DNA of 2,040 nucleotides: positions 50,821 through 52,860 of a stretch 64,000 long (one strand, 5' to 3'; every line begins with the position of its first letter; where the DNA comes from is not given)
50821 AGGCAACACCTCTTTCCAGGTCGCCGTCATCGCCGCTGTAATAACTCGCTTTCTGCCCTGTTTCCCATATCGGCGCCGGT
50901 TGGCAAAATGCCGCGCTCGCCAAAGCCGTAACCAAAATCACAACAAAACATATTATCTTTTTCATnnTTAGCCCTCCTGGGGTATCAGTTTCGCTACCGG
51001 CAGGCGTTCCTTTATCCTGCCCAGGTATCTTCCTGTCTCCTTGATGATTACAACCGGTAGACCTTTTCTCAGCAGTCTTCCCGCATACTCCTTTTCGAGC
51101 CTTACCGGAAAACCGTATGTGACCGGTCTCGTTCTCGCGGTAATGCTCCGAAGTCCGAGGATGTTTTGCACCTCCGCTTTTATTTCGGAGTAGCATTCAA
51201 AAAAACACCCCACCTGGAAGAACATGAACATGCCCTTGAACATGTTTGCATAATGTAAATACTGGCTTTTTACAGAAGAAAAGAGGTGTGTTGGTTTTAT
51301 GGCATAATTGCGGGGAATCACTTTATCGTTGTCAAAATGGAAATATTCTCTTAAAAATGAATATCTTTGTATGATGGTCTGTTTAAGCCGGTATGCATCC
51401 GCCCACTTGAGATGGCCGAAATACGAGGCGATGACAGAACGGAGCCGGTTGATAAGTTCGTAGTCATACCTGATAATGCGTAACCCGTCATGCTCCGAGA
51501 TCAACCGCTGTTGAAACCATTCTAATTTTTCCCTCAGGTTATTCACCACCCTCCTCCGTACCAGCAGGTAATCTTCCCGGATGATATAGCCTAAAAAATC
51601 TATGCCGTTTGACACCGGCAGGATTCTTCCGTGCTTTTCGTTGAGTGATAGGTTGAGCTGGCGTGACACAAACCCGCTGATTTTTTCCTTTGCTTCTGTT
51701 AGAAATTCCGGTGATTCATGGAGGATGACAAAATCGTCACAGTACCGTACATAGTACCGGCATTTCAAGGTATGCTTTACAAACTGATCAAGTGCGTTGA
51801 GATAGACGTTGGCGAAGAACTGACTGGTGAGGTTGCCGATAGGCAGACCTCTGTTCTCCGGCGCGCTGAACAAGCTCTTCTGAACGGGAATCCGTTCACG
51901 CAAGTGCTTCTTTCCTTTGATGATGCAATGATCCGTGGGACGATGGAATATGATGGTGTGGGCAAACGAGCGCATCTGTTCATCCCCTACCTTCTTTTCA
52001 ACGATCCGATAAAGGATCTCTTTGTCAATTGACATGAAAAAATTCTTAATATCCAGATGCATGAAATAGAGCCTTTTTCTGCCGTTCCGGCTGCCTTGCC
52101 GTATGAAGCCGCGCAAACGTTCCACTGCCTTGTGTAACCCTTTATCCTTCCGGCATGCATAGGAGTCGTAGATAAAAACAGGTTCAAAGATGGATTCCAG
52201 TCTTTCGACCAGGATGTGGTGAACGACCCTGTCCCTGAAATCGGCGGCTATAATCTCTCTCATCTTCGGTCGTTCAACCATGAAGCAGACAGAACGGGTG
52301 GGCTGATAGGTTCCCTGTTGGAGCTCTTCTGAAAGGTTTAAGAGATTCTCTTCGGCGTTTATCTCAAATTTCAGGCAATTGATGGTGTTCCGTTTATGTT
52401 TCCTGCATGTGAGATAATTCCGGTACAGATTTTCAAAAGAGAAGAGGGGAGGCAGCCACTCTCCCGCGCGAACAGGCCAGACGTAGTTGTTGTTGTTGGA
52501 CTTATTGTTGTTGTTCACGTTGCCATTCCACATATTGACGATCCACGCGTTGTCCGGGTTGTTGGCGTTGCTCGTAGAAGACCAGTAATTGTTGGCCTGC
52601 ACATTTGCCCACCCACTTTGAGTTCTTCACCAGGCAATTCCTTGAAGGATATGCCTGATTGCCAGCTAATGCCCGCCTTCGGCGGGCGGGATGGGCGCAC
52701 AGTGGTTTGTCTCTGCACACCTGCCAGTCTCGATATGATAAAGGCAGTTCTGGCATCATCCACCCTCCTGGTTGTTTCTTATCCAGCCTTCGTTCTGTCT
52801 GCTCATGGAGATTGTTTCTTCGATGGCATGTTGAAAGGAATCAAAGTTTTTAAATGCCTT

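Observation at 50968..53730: Complete, apparently active diversity-generating retroelement (target-avd-TR-RT) with a DUF1566-type VR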

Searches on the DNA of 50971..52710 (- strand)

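Call 55: build_rna_model(alignment_id=A3, structure=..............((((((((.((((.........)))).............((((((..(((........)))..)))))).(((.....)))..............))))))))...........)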
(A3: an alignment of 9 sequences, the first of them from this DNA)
Model R1 built from alignment A3 (9 sequences, 128 columns); structure: as given.
model positions 108; base pairs 24; branch points 2; effective number of sequences 1.32; information 0.59 bits per position. Calibrated on 0.2 Mb of random sequence (short: E-values are rough).
structure used (alignment columns):
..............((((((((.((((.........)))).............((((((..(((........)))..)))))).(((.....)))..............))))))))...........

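Call 56: search_with_rna_model(model_id=R1, sources=[window, L001, L002, L003, L004, L006, L007, L008, L009, L010, L011, L012, L013, L014, L015, L016, L017, L018, L019, L020, L021, L022, L023, L024, L025, L026, L027, L028, L029, L030, L031, L032, L033, L034, L035, L036, L037, L038, L039, L040, L041, L042, L043, L044, L045, L046, L047, L048, L049, L050, L051, L052, L053, L054, L055, L056, L057, L058, L059, L060, L061, L062, L063, L064, L065, L066, L067, L068, L069, L070, L071, L072, L073, L074, L075, L076, L077, L078, L079, L080, L081, L082, L083, L084, L085, L086], max_evalue=1, make_alignment=true)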
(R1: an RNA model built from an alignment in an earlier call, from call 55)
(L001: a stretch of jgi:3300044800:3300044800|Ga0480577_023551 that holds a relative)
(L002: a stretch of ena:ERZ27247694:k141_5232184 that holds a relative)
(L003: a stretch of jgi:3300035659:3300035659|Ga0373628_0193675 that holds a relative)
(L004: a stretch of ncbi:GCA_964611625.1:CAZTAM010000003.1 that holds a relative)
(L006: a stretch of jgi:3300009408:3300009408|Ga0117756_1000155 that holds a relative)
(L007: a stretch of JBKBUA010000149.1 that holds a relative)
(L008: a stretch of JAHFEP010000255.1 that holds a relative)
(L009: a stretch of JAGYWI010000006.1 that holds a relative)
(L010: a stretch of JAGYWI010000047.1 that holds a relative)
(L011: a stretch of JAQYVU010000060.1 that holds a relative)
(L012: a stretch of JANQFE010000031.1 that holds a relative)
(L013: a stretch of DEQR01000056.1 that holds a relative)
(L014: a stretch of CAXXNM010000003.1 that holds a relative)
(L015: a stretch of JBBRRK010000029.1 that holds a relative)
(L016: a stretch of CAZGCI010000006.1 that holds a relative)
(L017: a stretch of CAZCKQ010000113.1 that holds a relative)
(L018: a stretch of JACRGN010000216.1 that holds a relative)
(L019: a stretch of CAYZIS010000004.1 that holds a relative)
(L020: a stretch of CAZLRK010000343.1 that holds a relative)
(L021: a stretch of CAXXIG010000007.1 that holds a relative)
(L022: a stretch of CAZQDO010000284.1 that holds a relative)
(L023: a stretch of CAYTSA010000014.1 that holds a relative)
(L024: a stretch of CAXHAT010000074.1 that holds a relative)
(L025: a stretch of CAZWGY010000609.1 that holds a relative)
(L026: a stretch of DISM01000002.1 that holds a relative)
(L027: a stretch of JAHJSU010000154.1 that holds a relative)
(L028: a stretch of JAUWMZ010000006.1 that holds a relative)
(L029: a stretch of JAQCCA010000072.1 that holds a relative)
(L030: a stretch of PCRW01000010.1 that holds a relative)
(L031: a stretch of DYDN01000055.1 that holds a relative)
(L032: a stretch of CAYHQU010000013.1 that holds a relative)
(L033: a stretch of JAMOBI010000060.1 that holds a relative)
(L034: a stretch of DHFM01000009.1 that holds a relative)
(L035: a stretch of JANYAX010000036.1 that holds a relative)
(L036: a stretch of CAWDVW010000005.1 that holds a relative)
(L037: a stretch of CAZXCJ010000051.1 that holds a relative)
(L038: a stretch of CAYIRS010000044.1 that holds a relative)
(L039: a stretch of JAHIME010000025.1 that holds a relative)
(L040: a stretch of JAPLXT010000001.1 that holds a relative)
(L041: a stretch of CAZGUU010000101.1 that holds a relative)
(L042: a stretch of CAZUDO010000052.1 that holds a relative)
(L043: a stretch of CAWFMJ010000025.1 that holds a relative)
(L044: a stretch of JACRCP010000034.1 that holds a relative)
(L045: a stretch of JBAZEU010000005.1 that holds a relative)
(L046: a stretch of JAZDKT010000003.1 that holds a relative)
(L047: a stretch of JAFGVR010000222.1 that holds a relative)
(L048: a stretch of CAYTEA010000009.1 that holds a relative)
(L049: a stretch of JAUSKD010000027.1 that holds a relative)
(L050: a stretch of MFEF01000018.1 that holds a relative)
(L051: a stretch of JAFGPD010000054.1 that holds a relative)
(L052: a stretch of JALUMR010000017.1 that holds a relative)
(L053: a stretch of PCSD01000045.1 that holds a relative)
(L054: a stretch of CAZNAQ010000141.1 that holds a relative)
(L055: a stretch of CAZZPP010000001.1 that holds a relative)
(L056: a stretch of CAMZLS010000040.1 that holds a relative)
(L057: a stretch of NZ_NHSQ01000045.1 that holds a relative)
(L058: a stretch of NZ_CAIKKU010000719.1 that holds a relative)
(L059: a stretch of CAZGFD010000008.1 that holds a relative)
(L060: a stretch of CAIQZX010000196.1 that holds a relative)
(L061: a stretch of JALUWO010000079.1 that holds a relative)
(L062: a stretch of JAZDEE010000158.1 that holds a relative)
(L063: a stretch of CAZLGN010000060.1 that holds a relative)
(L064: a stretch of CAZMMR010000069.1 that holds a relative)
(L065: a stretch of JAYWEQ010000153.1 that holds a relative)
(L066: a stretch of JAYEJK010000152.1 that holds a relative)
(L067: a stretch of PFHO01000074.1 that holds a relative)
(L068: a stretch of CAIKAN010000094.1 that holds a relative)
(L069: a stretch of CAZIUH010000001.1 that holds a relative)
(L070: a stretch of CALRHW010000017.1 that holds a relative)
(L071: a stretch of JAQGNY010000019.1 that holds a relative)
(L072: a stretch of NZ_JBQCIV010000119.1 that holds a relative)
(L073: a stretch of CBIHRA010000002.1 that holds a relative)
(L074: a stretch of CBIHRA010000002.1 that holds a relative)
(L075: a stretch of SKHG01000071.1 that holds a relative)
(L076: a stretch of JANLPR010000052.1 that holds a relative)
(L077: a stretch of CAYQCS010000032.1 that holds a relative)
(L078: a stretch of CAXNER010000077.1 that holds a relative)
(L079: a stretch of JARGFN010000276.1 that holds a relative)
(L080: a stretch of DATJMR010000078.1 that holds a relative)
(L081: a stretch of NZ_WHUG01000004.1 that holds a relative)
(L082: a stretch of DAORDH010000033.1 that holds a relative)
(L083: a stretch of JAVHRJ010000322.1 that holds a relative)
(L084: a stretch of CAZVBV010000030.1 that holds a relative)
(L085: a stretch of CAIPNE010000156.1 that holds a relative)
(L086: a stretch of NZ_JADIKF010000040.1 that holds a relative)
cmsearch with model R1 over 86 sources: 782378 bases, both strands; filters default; matches with E-value up to 1: 39.
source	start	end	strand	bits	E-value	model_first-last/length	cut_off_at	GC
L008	534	639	+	123.2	4.1e-27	1-108/108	no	0.5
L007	1468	1573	+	119.5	3.3e-26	1-108/108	no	0.56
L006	9936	10041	+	118.3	6.8e-26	1-108/108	no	0.58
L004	4015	4125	+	118.1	7.4e-26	1-108/108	no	0.57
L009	5886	5993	+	117.8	9.1e-26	1-108/108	no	0.46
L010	1742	1849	+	114.7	5.2e-25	1-108/108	no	0.44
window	52598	52710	-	112.3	2e-24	1-108/108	no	0.56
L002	684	797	+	112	2.5e-24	1-108/108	no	0.51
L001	897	1010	+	109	1.3e-23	1-108/108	no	0.56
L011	5890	6003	+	76.8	1.1e-15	1-108/108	no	0.49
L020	338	477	+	67.4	2.4e-13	1-108/108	no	0.44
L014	5870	6005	+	63.4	2.3e-12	1-108/108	no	0.43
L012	6648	6787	+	56.9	8.9e-11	1-108/108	no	0.61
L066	631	759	+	51.9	1.5e-09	1-108/108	no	0.53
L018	5680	5858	+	49.9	4.8e-09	1-108/108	no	0.5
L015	383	537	+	46.8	2.7e-08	1-108/108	no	0.61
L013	5849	6002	+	44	1.4e-07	1-108/108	no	0.66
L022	1012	1174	+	43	2.4e-07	1-108/108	no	0.58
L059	5701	5863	+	42.7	2.8e-07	1-108/108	no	0.61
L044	1586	1698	+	42.3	3.6e-07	1-108/108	no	0.67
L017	2037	2147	+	41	7.3e-07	1-108/108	no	0.49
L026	5874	6001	+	40.6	9.2e-07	1-108/108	no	0.55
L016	5700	5857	+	40.6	9.2e-07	1-108/108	no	0.68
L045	1496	1609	+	39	2.3e-06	1-108/108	no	0.44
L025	426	533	+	36.3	1.1e-05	1-108/108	no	0.65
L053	4582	4674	-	32.3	0.0001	15-104/108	no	0.54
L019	6635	6751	+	30.5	0.00029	1-108/108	no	0.56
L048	5725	5851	+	29.7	0.00046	1-108/108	no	0.4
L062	2984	3118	+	29.1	0.00063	1-108/108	no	0.53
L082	5713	5846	+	26.9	0.0022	1-108/108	no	0.39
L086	5781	5890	+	26.3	0.003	1-108/108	no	0.63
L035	2540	2660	+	25.1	0.0061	1-108/108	no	0.35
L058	5046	5151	+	24.6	0.0081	1-108/108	no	0.66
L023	2783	2883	+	22.1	0.033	1-108/108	no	0.68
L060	3056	3165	+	21.7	0.042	1-108/108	no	0.47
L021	5770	5888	+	20.1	0.1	15-101/108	no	0.59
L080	5262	5370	+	19.4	0.15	1-108/108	no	0.6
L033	5833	5980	+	18.1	0.32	1-108/108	no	0.57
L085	2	103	+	17.1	0.59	1-108/108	no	0.7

Alignment A4: 39 matches aligned to the model, 302 columns, each read 5' to 3' on its own strand. Consensus structure (alignment columns), stored with it:
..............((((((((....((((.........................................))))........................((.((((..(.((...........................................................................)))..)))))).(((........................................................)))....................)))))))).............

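Call 61: search_rna_families(sources=[L008, L011, L013, L045, L086, L026], threshold=evalue, max_evalue=0.1)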
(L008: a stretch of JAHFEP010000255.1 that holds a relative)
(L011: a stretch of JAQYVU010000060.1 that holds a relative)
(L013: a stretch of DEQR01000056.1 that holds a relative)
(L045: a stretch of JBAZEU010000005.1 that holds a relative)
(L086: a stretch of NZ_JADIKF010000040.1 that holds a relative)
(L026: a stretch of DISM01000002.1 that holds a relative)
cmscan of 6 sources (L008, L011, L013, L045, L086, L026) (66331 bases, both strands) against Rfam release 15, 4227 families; matches with E-value up to 0.1: 0.
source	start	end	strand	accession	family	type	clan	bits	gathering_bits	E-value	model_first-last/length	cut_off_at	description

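Call 85: search_rna_families(source=L087, threshold=evalue, max_evalue=1)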
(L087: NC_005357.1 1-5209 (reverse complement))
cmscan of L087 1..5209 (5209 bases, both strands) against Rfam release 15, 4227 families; matches with E-value up to 1: 1.
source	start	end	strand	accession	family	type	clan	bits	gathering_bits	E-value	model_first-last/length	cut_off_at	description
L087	2328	2460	+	RF03022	Phage_DGR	Gene; sRNA;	-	104.7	50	1.8e-18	1-127/127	no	Bacteriophage Diversity-Generating Retroelement RNA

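Call 86: search_with_rna_model(model_id=R1, source=L087, filters=off, max_evalue=10)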
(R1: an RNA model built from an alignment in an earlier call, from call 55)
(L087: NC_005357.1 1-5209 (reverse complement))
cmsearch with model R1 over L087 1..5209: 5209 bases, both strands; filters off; matches with E-value up to 10: 3.
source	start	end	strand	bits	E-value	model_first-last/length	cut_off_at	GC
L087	68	125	+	5.6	2.6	1-108/108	no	0.55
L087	3954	4003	+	4.2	5.7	1-108/108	no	0.6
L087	893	989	-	4.2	5.8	1-108/108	no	0.7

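Call 92: search_rna_families(sources=[L028, L030, L031, L032, L034, L037, L038, L039, L047, L049, L052, L056, L057, L063, L064, L072, L078, L081], threshold=gathering)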
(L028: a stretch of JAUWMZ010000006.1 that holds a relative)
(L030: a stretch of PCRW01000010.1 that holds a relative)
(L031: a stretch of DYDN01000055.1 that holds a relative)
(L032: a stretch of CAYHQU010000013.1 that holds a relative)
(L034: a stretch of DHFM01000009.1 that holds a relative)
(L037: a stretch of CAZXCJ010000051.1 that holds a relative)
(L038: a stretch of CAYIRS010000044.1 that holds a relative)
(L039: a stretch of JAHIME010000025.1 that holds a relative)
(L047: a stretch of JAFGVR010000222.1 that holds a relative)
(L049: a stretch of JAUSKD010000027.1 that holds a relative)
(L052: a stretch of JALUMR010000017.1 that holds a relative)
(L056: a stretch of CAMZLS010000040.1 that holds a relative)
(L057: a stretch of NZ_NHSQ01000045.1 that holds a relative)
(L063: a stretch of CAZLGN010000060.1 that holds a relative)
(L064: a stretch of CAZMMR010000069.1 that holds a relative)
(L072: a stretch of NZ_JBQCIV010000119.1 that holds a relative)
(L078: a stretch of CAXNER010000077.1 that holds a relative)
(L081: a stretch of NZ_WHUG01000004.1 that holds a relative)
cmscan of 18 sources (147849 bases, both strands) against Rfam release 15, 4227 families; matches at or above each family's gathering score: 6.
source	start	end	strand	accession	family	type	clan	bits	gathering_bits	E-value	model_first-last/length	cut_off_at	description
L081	5691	5882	+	RF03018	RT-15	Gene; sRNA;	-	182.6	82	3.5e-44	1-192/192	no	RT-15 RNA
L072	5696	5885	+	RF03018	RT-15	Gene; sRNA;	-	178.7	82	4.1e-43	1-192/192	no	RT-15 RNA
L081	8752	8825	-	RF00005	tRNA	Gene; tRNA;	CL00001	71.6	29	2.7e-13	1-71/71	no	tRNA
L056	1775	1846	+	RF00005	tRNA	Gene; tRNA;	CL00001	69.8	29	8.2e-13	1-71/71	no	tRNA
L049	1958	2029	+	RF00005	tRNA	Gene; tRNA;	CL00001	63.2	29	5.3e-11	1-71/71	no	tRNA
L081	8902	8975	-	RF00005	tRNA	Gene; tRNA;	CL00001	63.1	29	5.8e-11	1-71/71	no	tRNA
